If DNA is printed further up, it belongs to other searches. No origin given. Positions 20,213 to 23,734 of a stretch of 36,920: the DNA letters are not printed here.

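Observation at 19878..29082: Co-directional block joins a GlpA-like G3P dehydrogenase trio to a NuoE/NuoF/NfnB-NuoG electron-bifurcation-type module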

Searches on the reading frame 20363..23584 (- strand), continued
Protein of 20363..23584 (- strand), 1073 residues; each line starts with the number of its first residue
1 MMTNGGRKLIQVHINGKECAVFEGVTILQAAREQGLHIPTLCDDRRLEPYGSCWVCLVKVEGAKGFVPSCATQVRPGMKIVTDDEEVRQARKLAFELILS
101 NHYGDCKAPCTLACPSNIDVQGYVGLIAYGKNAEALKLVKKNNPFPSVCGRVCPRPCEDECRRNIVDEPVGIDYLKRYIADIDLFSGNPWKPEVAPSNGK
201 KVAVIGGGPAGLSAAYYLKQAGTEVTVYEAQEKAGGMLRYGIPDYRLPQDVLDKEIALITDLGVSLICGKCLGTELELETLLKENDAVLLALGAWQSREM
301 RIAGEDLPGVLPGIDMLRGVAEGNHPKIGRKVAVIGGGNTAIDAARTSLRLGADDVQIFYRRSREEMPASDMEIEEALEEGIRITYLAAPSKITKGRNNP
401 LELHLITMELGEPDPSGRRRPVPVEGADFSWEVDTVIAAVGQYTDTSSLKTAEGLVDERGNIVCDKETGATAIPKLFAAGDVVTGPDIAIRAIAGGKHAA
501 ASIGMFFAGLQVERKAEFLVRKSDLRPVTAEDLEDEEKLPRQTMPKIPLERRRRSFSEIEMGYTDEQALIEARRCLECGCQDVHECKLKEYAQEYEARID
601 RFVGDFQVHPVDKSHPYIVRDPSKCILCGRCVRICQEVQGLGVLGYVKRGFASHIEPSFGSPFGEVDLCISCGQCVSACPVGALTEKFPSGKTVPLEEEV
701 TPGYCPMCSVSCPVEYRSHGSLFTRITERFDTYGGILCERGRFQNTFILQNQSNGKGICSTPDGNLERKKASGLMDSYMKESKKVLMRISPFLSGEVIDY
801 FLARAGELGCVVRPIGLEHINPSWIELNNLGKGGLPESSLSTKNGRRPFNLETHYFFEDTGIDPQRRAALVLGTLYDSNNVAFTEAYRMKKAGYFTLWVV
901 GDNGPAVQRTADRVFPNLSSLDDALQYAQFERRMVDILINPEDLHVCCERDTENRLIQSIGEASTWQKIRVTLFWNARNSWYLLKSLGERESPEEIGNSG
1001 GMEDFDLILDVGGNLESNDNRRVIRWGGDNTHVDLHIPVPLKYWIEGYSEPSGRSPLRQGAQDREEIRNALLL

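Call 26: find_encoding_contigs(protein=P0034, flank=10000, max_places=1)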
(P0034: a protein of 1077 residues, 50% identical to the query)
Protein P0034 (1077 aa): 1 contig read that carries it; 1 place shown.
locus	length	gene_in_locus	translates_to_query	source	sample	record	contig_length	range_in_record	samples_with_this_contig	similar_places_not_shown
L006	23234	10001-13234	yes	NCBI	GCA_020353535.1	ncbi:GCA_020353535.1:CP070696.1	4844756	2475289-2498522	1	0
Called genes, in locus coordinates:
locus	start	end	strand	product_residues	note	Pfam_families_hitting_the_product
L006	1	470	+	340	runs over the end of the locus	PF04055:Radical_SAM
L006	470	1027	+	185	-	PF07998:Peptidase_M54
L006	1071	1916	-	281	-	PF04055:Radical_SAM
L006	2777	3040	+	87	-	-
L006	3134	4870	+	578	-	PF07969:Amidohydro_3, PF01979:Amidohydro_1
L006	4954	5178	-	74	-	-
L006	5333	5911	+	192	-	PF07336:ABATE, PF11706:zf-CGNR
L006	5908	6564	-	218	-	-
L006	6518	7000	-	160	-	-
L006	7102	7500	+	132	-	PF03061:4HBT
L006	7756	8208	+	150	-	PF01257:2Fe-2S_thioredx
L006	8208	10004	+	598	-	PF01512:Complex1_51K, PF10531:SLBB (weak), PF10589:NADH_4Fe-4S, PF00037:Fer4 (weak), PF12838:Fer4_7 (weak), PF13187:Fer4_9 (weak), PF13237:Fer4_10 (weak), PF00037:Fer4 (weak), +2 more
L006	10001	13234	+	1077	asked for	PF13510:Fer2_4, PF14691:Fer4_20, PF01266:DAO (weak), PF01946:Thi4 (weak), PF07992:Pyr_redox_2, PF13450:NAD_binding_8, PF13738:Pyr_redox_3, PF22117:Fer4_Nqo3, +7 more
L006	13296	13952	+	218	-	-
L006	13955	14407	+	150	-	PF04505:CD225 (faint), PF27144:PA14_33160 (faint)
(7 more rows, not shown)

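Call 51: search_protein_families(library=pfam, proteins=[L002:2141-2692:+, L002:2689-5046:+, L002:5050-7443:+, L001:127-786:+, L001:881-1363:+, L001:1370-1735:+, L001:1789-2148:+], max_evalue=0.00001)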
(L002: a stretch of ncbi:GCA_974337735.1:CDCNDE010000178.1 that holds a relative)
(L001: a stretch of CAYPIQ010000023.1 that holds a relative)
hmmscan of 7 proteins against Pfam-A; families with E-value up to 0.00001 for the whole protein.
L002:2141-2692:+ (183 aa): 3 families
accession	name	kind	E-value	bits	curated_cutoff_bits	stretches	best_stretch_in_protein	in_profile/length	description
PF01799.25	Fer2_2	-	4e-22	78.6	30.3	1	94-169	1-74/75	[2Fe-2S] binding domain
PF00111.32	Fer2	-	2.2e-06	28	21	1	40-80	16-55/77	2Fe-2S iron-sulfur cluster binding domain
PF13085.11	Fer2_3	-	4.5e-06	27.1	27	1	28-100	18-91/107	2Fe-2S iron-sulfur cluster binding domain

L002:2689-5046:+ (785 aa): 3 families
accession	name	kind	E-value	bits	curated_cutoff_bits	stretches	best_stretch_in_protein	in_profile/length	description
PF02738.23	MoCoBD_1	-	2.1e-55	187.9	27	1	194-424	13-244/244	Molybdopterin cofactor-binding domain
PF20256.3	MoCoBD_2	-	1.6e-40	139.8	27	1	446-723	5-283/283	Molybdopterin cofactor-binding domain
PF01315.27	Ald_Xan_dh_C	-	1.9e-18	67.2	31.3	1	28-155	1-109/110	Aldehyde oxidase and xanthine dehydrogenase, a/b hammerhead domain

L002:5050-7443:+ (797 aa): 10 families
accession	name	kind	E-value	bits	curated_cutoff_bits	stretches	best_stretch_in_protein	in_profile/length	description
PF00941.27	FAD_binding_5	-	1.5e-35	122.9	27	2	6-120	3-113/170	FAD binding domain in molybdopterin dehydrogenase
PF07992.20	Pyr_redox_2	-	1.6e-29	103.7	26.1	1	257-557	1-291/291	Pyridine nucleotide-disulphide oxidoreductase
PF14691.11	Fer4_20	-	3.8e-21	75.4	25.8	1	164-242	29-110/113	Dihydroprymidine dehydrogenase domain II, 4Fe-4S cluster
PF03450.22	CO_deh_flav_C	-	1.2e-18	67.5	25.5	1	701-794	4-100/102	CO dehydrogenase flavoprotein C-terminal domain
PF13450.12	NAD_binding_8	-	5.2e-11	43.1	21.9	1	261-296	1-36/68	NAD(P)-binding Rossmann-like domain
PF00070.33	Pyr_redox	-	4e-10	40.5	22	0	390-441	2-51/82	Pyridine nucleotide-disulphide oxidoreductase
PF13738.12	Pyr_redox_3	-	5.2e-10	39.5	30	0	261-293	2-34/305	Pyridine nucleotide-disulphide oxidoreductase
PF12831.13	FAD_oxidored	-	9.5e-08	32.2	27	0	259-295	2-38/416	FAD dependent oxidoreductase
PF01266.30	DAO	-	5.3e-07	29.9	27.9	1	258-292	1-35/353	FAD dependent oxidoreductase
PF01946.23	Thi4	-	8.6e-06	25.6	26.2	0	244-294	5-56/235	Thi4 family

L001:127-786:+ (219 aa): 1 family
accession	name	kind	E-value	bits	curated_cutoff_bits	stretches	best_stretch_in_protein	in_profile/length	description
PF01081.25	Aldolase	-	2.4e-59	200.5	27.8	1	12-205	3-196/196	KDPG and KHG aldolase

L001:881-1363:+ (160 aa): 0 families

L001:1370-1735:+ (121 aa): 0 families

L001:1789-2148:+ (119 aa): 0 families

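Call 59: find_encoding_contigs(protein=P0004, flank=8000, max_places=2)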
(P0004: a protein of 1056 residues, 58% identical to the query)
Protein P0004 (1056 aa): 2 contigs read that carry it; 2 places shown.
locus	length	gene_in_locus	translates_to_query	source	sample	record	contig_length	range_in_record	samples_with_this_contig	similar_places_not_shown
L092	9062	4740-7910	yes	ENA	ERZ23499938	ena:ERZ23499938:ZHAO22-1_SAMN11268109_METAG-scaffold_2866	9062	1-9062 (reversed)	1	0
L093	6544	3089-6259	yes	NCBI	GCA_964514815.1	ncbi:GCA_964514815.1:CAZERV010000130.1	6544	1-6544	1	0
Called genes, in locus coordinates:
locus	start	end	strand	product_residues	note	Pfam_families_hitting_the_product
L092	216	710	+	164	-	PF14534:DUF4440 (weak), PF12680:SnoaL_2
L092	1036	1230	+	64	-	-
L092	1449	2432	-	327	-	PF13580:SIS_2, PF22198:GKRP_SIS_2, PF22645:GKRP_SIS_N, PF01380:SIS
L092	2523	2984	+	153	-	PF01257:2Fe-2S_thioredx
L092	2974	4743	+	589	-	PF01512:Complex1_51K, PF00037:Fer4 (faint), PF10589:NADH_4Fe-4S, PF13237:Fer4_10 (weak), PF14697:Fer4_21 (weak), PF12838:Fer4_7 (weak), PF13187:Fer4_9 (weak)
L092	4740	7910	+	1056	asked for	PF13510:Fer2_4, PF14691:Fer4_20, PF07992:Pyr_redox_2, PF01266:DAO (weak), PF13450:NAD_binding_8, PF00070:Pyr_redox (weak), PF12838:Fer4_7 (weak), PF22117:Fer4_Nqo3, +6 more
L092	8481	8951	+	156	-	-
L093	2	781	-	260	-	?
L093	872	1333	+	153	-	PF01257:2Fe-2S_thioredx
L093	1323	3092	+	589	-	PF01512:Complex1_51K, PF00037:Fer4 (faint), PF10589:NADH_4Fe-4S, PF13237:Fer4_10 (weak), PF14697:Fer4_21 (weak), PF12838:Fer4_7 (weak), PF13187:Fer4_9 (weak)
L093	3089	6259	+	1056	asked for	PF13510:Fer2_4, PF14691:Fer4_20, PF07992:Pyr_redox_2, PF01266:DAO (weak), PF13450:NAD_binding_8, PF00070:Pyr_redox (weak), PF12838:Fer4_7 (weak), PF22117:Fer4_Nqo3, +6 more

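Call 60: find_encoding_contigs(protein=P0015, flank=8000, max_places=1)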
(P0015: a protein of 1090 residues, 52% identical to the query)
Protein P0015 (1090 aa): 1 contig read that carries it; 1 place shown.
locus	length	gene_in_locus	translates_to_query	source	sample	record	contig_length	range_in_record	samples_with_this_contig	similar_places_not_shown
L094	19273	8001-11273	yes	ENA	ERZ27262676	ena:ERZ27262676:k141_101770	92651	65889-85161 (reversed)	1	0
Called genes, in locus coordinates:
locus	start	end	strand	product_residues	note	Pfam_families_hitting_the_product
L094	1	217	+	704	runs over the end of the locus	PF07719:TPR_2 (faint), PF13424:TPR_12 (faint), PF13428:TPR_14 (faint), PF13432:TPR_16 (faint), PF13181:TPR_8 (faint), PF14559:TPR_19 (faint), PF13374:TPR_10 (faint)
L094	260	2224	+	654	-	PF01590:GAF, PF01966:HD (faint), PF13487:HD_5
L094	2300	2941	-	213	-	PF00300:His_Phos_1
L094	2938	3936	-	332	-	PF00586:AIRS, PF02769:AIRS_C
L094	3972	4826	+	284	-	PF20424:PilZN3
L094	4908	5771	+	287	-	PF09382:RQC (weak)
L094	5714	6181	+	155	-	PF01257:2Fe-2S_thioredx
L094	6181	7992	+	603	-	PF12797:Fer4_2 (faint), PF01512:Complex1_51K, PF10589:NADH_4Fe-4S, PF00037:Fer4 (weak), PF12838:Fer4_7 (weak), PF13187:Fer4_9, PF13237:Fer4_10, PF00037:Fer4 (weak), +3 more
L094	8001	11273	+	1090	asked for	PF13510:Fer2_4, PF14691:Fer4_20, PF01266:DAO (weak), PF01946:Thi4 (weak), PF07992:Pyr_redox_2, PF13450:NAD_binding_8, PF13738:Pyr_redox_3, PF22117:Fer4_Nqo3, +8 more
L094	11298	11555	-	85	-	PF13462:Thioredoxin_4 (faint)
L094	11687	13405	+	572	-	PF03853:YjeF_N, PF01256:Carb_kinase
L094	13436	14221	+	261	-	PF02567:PhzC-PhzF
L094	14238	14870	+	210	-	PF14196:ATC_hydrolase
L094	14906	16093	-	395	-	PF00155:Aminotran_1_2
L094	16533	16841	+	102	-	-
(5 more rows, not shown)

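Call 61: find_encoding_contigs(protein=P0052, flank=8000, max_places=1)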
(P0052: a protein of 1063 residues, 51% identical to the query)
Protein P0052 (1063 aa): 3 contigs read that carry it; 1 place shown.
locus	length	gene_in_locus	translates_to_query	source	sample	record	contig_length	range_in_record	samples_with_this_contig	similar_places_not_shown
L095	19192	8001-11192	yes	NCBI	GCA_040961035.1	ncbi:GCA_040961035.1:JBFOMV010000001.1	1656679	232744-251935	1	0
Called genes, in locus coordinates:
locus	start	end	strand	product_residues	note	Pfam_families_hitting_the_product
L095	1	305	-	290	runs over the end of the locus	PF15902:Sortilin-Vps10 (faint), PF14870:PSII_BNR (faint)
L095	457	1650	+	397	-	PF12704:MacB_PCD, PF02687:FtsX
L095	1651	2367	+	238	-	PF00005:ABC_tran, PF13304:AAA_21 (faint)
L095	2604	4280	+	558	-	PF00682:HMGL-like, PF22615:IPMS_D2, PF08502:LeuA_dimer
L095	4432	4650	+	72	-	-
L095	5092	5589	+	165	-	-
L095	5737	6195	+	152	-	PF01257:2Fe-2S_thioredx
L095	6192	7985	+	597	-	PF14697:Fer4_21 (faint), PF01512:Complex1_51K, PF10589:NADH_4Fe-4S, PF00037:Fer4 (weak), PF12838:Fer4_7 (weak), PF13187:Fer4_9 (weak), PF13237:Fer4_10, PF00037:Fer4 (weak), +2 more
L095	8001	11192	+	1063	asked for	PF13510:Fer2_4, PF14691:Fer4_20, PF01266:DAO (weak), PF07992:Pyr_redox_2, PF13450:NAD_binding_8, PF13738:Pyr_redox_3, PF22117:Fer4_Nqo3, PF00037:Fer4 (weak), +4 more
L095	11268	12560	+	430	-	PF13506:Glyco_transf_21, PF00535:Glycos_transf_2, PF13641:Glyco_tranf_2_3, PF13632:Glyco_trans_2_3 (weak)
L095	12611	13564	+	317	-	PF03385:STELLO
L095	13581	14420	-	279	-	PF13398:Peptidase_M50B (weak)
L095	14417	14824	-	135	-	PF13026:DUF3887, PF13211:DUF4019 (weak)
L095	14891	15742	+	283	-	PF00376:MerR, PF13411:MerR_1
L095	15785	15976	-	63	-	PF00830:Ribosomal_L28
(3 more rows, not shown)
